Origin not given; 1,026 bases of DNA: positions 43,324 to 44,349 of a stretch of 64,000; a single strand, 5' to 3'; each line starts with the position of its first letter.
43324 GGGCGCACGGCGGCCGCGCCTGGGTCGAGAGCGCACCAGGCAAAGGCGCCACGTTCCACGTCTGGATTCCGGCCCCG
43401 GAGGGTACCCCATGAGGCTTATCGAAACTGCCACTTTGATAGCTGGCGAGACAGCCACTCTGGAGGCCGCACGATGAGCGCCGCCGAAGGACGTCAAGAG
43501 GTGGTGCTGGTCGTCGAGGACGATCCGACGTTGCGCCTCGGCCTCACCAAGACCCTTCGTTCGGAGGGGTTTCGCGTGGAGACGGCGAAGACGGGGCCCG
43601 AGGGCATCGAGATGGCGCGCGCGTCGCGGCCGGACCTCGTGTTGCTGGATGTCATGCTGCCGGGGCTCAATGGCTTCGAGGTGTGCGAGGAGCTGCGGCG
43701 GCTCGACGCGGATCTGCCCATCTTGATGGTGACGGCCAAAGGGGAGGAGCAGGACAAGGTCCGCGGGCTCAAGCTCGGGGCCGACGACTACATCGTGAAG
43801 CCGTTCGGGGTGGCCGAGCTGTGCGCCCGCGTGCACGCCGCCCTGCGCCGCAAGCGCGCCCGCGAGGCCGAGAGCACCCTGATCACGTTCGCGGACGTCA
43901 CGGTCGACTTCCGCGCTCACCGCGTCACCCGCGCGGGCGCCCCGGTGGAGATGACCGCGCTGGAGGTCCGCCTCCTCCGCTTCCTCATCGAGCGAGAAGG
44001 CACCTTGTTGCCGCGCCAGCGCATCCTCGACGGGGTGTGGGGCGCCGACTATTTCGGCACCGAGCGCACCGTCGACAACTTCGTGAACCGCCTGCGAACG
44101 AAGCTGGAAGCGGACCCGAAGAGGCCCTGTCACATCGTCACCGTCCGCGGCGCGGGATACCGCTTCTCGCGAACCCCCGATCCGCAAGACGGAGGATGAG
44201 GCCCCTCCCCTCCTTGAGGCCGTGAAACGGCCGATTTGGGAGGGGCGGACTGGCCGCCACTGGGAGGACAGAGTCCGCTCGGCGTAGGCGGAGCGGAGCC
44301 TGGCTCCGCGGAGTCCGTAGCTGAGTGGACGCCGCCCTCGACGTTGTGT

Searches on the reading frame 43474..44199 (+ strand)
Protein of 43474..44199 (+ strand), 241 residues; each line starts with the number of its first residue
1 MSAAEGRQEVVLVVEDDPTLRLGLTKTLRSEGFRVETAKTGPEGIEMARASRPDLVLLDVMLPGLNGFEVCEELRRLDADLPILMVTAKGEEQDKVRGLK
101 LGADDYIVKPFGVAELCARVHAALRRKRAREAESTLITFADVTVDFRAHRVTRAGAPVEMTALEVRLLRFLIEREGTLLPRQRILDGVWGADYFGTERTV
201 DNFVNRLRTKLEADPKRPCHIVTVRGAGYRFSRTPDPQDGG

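Call 10: find_encoding_contigs(protein=window:43474-44199:+, flank=10000, max_places=6)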
Protein window:43474-44199:+ (241 aa): no gene with exactly this product is on record in the collection.

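Call 32: search_protein_families(library=pfam, proteins=[window:43474-44199:+])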
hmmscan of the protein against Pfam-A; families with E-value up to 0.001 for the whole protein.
window:43474-44199:+ (241 aa): 2 families
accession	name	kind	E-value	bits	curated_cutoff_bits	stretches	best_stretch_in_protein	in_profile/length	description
PF00072.30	Response_reg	-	4.5e-34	117.4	30.2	1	11-120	1-110/111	Response regulator receiver domain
PF00486.34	Trans_reg_C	-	8.4e-24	83.9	26.2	1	156-231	2-77/77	Transcriptional regulatory protein, C terminal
